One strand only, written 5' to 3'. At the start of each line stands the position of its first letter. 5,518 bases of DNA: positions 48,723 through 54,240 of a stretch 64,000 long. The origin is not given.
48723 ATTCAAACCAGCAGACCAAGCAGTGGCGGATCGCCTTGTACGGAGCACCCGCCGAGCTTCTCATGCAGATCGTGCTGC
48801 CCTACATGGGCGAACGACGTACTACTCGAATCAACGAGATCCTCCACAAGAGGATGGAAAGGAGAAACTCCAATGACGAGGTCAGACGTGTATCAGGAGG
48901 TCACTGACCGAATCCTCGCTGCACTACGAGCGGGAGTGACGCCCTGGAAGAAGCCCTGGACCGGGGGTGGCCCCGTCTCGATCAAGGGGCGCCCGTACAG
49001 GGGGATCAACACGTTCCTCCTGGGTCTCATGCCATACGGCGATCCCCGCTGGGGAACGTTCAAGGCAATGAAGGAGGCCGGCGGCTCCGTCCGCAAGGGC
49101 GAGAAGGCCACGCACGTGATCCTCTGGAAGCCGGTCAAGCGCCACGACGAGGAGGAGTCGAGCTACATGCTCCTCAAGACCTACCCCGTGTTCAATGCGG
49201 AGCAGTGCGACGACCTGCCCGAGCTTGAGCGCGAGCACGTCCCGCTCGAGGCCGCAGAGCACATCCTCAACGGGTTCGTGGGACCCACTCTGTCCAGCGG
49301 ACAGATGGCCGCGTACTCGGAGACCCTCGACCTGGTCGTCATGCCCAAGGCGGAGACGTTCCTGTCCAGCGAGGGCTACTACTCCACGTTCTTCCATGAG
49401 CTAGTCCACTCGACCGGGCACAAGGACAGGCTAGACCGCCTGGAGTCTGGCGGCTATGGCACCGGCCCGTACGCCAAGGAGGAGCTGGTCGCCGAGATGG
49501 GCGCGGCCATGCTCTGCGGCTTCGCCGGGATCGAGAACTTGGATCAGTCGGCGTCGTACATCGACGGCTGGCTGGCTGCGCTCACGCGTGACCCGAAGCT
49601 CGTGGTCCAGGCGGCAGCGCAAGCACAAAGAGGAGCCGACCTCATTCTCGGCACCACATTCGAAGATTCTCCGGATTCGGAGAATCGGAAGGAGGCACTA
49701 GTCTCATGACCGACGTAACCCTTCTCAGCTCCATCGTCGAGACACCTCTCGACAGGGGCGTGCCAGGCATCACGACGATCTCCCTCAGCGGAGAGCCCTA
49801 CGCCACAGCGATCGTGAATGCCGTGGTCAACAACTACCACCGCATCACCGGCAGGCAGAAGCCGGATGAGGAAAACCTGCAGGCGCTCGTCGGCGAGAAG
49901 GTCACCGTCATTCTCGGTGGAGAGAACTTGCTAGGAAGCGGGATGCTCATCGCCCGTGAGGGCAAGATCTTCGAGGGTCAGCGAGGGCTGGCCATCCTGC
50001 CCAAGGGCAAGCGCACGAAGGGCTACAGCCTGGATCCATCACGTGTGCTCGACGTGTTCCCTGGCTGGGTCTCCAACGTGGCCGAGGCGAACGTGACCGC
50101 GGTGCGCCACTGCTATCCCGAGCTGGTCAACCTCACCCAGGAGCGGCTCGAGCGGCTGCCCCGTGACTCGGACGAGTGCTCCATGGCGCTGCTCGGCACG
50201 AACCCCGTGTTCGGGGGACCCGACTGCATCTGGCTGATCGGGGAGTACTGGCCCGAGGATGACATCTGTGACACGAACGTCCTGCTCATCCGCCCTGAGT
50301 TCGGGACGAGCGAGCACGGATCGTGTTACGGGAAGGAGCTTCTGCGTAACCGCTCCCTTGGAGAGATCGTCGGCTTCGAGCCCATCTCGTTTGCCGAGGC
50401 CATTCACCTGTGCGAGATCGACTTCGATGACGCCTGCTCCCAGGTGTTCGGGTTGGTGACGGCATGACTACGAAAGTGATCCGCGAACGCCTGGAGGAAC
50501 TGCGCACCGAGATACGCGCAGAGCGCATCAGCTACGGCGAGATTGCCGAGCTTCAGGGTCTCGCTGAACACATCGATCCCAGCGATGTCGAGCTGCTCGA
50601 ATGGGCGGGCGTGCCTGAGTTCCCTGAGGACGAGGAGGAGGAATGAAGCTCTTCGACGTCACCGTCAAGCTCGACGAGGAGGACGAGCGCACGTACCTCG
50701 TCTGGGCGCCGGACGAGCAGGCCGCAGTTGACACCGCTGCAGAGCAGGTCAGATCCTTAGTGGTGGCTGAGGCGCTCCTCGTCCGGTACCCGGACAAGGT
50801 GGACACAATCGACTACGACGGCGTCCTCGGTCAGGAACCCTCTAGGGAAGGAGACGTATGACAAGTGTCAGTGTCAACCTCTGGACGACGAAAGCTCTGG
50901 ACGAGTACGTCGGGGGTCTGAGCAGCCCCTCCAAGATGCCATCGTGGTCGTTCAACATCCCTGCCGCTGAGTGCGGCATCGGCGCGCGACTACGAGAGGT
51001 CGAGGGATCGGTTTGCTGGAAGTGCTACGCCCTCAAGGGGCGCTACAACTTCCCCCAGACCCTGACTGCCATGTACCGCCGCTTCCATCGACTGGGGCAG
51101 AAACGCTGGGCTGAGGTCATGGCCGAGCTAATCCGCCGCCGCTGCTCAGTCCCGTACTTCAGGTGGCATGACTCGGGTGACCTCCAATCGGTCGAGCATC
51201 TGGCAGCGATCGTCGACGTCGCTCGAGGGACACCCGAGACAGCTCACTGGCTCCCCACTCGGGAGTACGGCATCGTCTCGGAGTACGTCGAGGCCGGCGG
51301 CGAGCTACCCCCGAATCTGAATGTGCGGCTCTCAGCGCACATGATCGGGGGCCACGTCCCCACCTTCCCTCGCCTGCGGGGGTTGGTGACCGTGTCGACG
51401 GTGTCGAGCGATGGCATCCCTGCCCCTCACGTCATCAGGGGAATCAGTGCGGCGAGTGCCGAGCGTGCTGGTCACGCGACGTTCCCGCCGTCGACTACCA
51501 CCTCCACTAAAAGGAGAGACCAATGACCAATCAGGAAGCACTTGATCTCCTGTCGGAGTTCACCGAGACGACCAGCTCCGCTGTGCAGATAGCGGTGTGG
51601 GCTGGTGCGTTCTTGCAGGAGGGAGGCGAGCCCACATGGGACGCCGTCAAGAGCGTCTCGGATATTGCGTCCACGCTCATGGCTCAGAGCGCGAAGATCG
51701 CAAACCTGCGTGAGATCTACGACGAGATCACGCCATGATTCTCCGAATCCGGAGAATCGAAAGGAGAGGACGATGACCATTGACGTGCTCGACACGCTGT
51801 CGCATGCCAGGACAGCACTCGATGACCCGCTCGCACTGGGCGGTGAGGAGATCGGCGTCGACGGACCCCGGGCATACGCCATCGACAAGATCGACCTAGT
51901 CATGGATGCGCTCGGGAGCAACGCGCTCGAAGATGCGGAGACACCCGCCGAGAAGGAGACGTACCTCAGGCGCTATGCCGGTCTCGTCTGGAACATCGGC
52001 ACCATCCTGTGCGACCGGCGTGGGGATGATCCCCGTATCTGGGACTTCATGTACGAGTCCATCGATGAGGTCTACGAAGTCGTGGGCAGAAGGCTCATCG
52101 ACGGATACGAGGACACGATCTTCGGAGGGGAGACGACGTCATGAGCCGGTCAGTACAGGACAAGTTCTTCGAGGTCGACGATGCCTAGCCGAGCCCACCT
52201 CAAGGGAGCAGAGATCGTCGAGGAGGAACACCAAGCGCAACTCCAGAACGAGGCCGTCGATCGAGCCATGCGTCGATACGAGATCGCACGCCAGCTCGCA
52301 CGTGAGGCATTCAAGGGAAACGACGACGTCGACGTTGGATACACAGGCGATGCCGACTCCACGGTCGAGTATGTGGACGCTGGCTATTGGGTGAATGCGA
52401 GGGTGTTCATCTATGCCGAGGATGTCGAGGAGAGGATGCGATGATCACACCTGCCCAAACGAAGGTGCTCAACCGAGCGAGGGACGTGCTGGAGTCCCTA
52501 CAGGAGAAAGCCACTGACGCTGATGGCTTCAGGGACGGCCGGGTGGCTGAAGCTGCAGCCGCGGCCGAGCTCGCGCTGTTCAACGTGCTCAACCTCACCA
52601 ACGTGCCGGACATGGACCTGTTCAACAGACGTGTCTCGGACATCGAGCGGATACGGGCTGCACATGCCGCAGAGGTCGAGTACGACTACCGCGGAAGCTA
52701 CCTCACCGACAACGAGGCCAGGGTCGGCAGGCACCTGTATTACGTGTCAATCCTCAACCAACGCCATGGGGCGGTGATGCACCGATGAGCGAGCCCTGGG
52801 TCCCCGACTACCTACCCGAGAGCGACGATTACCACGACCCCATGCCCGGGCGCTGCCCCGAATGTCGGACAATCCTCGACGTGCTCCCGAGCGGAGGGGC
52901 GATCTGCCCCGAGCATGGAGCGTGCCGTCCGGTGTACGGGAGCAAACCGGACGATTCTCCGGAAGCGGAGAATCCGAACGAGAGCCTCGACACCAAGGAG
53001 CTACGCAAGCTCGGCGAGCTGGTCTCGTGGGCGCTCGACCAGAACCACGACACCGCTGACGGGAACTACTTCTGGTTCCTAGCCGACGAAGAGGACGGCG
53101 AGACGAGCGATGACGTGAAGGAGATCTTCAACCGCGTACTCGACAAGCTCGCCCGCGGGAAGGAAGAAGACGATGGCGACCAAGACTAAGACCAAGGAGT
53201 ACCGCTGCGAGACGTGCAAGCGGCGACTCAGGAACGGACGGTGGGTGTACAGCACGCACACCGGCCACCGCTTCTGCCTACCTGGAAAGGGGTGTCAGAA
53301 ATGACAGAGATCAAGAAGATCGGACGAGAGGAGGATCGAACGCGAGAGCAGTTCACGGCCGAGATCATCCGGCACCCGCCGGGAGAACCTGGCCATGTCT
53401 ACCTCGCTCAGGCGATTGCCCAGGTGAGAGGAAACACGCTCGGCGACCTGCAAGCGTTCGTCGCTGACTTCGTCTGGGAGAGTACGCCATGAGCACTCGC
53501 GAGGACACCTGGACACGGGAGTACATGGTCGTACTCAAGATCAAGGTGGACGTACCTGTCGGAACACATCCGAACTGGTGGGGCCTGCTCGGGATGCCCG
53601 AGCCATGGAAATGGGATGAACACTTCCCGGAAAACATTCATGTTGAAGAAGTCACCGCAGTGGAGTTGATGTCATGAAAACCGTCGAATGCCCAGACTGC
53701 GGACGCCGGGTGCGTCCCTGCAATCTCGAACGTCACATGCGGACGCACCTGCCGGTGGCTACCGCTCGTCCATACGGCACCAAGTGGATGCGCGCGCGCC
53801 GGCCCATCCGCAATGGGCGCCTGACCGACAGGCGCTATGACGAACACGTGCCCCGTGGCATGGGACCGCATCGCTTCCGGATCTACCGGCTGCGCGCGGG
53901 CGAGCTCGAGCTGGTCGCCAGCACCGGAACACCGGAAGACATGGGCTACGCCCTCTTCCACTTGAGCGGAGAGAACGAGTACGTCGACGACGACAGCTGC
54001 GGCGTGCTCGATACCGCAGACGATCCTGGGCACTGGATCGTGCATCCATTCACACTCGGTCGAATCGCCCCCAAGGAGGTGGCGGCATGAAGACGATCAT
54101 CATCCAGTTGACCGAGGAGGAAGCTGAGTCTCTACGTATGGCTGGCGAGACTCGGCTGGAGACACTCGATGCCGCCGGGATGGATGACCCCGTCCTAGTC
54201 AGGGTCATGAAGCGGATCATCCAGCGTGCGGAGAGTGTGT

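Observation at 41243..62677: Dispersed 22-bp perfect-palindrome family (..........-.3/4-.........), 16 copies, almost all in the rightward early arm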

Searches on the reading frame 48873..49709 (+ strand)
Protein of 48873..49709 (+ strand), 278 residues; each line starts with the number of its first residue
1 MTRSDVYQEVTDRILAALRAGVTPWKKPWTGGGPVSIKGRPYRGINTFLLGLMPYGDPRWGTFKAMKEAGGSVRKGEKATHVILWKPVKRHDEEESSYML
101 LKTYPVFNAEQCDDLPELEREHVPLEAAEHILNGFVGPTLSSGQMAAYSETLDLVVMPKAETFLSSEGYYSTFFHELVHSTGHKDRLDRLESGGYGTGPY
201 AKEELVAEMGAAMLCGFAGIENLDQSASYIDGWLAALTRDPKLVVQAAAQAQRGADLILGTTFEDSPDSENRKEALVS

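Call 45: search_protein_families(library=pfam, max_evalue=0.01, proteins=[window:48873-49709:+])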
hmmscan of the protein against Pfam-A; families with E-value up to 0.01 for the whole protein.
window:48873-49709:+ (278 aa): 3 families
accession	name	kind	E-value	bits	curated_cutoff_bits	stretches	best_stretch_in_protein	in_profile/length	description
PF18818.7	MPTase-PolyVal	-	1.2e-33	116.3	27.5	1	128-250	3-126/126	Zincin-like metallopeptidase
PF08401.16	ArdcN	-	8.9e-30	103.9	22.6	1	5-107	2-123/123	N-terminal domain of anti-restriction factor ArdC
PF20054.4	Tc-38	-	0.0021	18.2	23.2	1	58-114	26-68/70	Trypanosoma Tc-38 (p38) protein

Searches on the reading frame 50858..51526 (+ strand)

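Call 45: search_protein_families(library=pfam, max_evalue=0.01, proteins=[window:50858-51526:+])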
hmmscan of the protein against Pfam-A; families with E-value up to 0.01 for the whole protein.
window:50858-51526:+ (222 aa): 1 family
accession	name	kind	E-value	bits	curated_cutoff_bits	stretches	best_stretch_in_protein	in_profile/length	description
PF17338.8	GP88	-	2.5e-26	93.4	24.4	1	19-185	21-185/230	Gene product 88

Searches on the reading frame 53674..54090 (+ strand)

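Call 46: search_protein_families(library=pfam, max_evalue=0.01, proteins=[window:53674-54090:+])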
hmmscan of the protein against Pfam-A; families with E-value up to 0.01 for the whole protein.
window:53674-54090:+ (138 aa): 3 families
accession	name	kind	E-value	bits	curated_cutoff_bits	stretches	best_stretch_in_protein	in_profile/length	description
PF00096.32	zf-C2H2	-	3.9e-05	24.3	25.2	1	5-25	2-23/23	Zinc finger, C2H2 type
PF13894.12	zf-C2H2_4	-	0.0043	18.1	27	1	5-25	2-23/24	C2H2-type zinc finger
PF13465.12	zf-H2C2_2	-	0.0054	17.5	40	0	17-27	1-11/26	Zinc-finger double domain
